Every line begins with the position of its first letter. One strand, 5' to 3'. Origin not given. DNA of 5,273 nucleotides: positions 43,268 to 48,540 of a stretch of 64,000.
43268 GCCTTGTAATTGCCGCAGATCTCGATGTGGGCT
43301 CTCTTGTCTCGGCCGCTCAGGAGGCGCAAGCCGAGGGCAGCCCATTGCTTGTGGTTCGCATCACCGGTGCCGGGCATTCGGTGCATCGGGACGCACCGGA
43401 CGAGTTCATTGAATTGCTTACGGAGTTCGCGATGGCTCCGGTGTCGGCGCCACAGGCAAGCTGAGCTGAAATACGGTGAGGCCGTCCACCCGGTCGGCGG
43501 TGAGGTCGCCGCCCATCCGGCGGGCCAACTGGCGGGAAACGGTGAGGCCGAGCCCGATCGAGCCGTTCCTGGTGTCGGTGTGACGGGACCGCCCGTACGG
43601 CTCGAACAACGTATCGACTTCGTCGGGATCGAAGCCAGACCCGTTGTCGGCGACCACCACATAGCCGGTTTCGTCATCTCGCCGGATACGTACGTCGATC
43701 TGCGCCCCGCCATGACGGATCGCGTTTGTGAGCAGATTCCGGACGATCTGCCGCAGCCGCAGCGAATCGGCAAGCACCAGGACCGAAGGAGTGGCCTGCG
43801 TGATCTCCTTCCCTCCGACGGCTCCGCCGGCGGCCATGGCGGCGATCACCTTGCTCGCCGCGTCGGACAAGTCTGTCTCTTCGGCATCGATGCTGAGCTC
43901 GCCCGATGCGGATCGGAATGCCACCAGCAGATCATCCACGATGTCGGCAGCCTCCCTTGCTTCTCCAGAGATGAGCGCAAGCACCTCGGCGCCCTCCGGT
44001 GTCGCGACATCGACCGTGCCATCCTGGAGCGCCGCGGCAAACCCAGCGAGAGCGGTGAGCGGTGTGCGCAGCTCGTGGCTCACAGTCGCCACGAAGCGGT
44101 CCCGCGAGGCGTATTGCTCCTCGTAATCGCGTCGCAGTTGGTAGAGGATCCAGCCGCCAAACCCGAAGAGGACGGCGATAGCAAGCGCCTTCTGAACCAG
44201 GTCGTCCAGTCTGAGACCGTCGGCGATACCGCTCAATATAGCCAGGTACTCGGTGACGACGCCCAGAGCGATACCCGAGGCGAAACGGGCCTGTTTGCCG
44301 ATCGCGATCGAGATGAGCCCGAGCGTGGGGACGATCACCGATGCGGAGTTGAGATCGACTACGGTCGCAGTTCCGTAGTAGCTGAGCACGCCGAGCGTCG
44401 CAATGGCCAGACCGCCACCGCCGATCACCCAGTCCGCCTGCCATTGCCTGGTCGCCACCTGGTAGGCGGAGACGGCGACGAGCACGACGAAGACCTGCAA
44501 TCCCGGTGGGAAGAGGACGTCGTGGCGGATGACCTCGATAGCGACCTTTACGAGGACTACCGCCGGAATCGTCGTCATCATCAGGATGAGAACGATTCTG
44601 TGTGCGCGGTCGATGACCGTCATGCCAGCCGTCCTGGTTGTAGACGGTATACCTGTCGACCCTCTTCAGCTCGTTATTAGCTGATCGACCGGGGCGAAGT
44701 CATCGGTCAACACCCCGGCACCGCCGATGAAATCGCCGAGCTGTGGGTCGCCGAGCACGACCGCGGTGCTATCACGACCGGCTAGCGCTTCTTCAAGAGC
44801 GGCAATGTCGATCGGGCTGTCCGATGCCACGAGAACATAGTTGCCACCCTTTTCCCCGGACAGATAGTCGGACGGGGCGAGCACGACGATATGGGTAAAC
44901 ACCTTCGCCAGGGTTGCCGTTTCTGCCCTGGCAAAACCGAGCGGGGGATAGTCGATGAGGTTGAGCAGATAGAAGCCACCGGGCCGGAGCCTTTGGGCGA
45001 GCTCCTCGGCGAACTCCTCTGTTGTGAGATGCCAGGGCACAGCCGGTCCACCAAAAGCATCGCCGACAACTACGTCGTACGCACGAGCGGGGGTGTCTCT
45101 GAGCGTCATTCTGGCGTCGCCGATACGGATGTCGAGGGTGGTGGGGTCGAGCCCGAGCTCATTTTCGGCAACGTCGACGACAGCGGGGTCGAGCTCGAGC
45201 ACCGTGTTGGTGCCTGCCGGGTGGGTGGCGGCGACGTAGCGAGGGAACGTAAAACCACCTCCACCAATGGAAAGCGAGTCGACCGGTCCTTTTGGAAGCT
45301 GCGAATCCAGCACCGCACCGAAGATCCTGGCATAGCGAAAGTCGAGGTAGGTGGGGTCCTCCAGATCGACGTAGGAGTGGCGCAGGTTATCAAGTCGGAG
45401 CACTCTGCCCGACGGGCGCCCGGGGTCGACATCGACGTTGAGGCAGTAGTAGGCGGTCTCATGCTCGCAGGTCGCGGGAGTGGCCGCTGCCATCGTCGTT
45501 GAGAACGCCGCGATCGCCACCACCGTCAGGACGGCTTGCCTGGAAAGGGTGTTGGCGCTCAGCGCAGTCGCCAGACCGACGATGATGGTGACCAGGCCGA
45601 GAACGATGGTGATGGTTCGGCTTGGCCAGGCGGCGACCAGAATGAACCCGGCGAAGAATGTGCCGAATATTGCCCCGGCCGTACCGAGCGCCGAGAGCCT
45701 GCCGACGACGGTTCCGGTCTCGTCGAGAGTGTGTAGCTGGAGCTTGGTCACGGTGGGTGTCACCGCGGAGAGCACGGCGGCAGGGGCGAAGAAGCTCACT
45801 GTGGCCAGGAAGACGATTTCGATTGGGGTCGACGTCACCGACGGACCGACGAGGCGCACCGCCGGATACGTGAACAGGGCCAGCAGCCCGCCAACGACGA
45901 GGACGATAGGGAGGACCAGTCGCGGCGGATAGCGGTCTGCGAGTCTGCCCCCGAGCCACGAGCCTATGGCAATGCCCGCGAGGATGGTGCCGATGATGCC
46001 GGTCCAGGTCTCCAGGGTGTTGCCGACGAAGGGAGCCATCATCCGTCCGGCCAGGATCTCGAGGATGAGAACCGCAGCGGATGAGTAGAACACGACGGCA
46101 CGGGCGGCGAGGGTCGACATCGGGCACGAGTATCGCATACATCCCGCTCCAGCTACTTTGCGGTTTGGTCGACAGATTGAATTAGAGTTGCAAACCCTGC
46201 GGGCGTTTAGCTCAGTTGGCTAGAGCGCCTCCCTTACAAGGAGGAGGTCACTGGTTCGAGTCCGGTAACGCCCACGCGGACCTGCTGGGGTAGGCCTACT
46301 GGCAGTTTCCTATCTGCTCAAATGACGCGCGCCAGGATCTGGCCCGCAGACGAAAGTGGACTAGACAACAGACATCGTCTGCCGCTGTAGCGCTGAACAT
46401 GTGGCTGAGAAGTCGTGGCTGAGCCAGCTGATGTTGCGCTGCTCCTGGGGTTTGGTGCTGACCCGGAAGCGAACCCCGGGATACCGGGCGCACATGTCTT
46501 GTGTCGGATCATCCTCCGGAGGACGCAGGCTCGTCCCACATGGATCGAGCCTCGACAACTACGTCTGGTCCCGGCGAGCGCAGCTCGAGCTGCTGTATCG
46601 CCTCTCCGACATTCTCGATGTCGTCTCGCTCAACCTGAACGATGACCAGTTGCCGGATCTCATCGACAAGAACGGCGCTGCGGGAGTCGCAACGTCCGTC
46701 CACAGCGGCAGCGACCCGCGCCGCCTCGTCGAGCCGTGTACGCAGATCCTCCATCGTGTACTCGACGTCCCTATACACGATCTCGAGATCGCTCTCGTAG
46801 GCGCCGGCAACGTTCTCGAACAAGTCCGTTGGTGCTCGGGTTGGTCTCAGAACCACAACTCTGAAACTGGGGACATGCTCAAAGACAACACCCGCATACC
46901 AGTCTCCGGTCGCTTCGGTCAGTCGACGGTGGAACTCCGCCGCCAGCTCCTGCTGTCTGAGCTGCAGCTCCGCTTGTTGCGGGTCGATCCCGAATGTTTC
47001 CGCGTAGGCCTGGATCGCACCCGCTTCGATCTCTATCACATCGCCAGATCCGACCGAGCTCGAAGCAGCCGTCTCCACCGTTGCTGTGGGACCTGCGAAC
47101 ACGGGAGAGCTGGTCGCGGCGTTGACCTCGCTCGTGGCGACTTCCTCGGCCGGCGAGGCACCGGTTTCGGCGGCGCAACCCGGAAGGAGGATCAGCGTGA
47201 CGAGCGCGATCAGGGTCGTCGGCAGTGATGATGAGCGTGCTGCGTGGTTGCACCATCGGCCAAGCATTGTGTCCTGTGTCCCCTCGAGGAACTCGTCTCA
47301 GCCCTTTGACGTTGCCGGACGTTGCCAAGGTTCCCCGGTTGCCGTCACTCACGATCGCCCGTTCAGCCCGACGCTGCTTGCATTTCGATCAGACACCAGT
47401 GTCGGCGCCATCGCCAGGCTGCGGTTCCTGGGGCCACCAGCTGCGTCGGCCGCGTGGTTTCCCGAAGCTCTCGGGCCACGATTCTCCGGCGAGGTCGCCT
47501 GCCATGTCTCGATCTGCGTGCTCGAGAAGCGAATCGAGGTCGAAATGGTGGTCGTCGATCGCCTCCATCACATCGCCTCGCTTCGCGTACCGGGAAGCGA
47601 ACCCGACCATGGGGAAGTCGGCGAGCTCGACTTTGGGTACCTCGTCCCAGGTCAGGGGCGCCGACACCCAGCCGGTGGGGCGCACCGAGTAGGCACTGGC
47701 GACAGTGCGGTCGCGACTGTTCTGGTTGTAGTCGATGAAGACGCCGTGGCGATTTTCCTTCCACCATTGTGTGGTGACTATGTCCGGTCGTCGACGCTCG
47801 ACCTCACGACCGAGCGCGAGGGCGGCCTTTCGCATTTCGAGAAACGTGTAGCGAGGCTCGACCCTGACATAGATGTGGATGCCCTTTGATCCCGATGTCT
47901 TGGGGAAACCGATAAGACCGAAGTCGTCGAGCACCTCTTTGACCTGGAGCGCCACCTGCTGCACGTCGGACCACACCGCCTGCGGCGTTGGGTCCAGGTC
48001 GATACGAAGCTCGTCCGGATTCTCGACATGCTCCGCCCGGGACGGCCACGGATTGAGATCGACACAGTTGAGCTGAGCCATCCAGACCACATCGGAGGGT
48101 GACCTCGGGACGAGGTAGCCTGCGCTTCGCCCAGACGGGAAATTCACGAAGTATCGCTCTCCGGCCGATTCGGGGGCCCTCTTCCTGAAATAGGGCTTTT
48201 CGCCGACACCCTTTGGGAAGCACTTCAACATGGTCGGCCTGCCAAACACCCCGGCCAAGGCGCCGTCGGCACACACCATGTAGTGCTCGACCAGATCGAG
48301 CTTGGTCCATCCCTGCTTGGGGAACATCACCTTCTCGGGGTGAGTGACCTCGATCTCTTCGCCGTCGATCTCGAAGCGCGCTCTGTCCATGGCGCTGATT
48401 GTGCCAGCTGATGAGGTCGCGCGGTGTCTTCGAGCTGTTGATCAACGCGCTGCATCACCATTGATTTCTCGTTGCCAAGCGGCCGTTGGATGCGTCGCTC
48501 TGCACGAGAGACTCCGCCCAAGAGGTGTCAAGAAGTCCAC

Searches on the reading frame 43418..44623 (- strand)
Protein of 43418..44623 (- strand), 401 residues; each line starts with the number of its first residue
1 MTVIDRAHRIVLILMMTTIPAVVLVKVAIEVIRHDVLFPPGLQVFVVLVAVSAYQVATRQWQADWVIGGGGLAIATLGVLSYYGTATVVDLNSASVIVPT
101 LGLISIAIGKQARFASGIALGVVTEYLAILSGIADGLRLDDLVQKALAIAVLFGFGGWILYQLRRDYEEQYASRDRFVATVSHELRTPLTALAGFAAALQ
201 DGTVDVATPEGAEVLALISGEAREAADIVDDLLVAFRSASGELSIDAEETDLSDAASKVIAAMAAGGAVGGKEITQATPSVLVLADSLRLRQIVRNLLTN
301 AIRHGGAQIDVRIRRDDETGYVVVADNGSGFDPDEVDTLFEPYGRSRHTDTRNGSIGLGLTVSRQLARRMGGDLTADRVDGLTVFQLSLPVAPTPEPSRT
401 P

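Call 28: search_protein_families(library=pfam, proteins=[window:43418-44623:-], max_evalue=0.00001)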
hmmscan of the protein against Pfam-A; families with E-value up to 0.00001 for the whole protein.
window:43418-44623:- (401 aa): 3 families
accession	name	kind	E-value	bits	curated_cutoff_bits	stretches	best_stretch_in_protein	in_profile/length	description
PF02518.31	HATPase_c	-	2.5e-25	89.5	26.4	1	286-392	2-110/111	Histidine kinase-, DNA gyrase B-, and HSP90-like ATPase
PF00512.31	HisKA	-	2.3e-15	56.8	26.9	1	174-236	2-61/66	His Kinase A (phospho-acceptor) domain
PF13581.12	HATPase_c_2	-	3e-06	27.7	27.4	1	289-370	31-112/127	Histidine kinase-like ATPase domain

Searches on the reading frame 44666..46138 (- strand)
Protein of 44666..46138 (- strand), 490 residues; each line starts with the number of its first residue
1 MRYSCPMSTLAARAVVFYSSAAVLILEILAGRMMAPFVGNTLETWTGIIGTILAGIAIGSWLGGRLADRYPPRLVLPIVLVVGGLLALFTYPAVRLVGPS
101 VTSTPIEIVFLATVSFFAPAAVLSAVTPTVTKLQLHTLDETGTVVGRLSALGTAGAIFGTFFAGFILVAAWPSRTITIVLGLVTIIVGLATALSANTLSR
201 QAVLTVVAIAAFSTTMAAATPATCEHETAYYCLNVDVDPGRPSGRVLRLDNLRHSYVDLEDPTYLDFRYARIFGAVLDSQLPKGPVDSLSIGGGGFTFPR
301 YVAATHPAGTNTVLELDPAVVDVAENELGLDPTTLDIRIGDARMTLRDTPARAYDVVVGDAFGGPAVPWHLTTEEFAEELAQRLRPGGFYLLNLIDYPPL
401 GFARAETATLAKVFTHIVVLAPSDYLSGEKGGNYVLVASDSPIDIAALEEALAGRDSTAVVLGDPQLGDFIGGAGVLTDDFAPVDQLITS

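Call 28: search_protein_families(library=pfam, proteins=[window:44666-46138:-], max_evalue=0.00001)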
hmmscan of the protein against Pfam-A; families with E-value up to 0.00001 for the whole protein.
window:44666-46138:- (490 aa): 0 families

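Call 50: search_protein_families(library=ncbifam, proteins=[window:44666-46138:-], max_evalue=0.00001)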
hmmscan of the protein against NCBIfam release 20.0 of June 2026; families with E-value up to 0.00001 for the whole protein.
window:44666-46138:- (490 aa): 3 families
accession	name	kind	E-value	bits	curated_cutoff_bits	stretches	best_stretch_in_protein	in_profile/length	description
NF037959.1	MFS_SpdSyn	subfamily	7.9e-112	374.4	40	1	20-487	1-480/480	fused MFS/spermidine synthase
NF003380.0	PRK04457.1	equivalog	2.7e-15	56.1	304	1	255-395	42-181/265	polyamine aminopropyltransferase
NF002956.0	PRK03612.1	equivalog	4.9e-10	38.4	472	0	13-220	23-224/522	polyamine aminopropyltransferase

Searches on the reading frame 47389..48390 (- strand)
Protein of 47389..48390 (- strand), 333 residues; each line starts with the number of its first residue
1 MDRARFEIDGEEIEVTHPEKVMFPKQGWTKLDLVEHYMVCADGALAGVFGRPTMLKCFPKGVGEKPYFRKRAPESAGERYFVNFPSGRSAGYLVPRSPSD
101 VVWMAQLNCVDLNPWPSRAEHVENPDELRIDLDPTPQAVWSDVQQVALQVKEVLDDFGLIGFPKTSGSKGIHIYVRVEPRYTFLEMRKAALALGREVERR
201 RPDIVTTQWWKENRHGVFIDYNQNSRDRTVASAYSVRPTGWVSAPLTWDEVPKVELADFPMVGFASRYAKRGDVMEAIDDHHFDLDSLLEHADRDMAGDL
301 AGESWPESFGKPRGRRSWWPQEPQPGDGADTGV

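Call 28: search_protein_families(library=pfam, proteins=[window:47389-48390:-], max_evalue=0.00001)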
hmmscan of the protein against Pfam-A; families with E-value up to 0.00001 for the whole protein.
window:47389-48390:- (333 aa): 2 families
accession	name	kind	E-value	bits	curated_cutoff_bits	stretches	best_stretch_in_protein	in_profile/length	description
PF21686.3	LigD_Prim-Pol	-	3.9e-71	240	27.4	1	29-274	1-253/254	LigD, primase-polymerase domain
PF01896.25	DNA_primase_S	-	2.5e-10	41.4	26.8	1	130-248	3-163/163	DNA primase small subunit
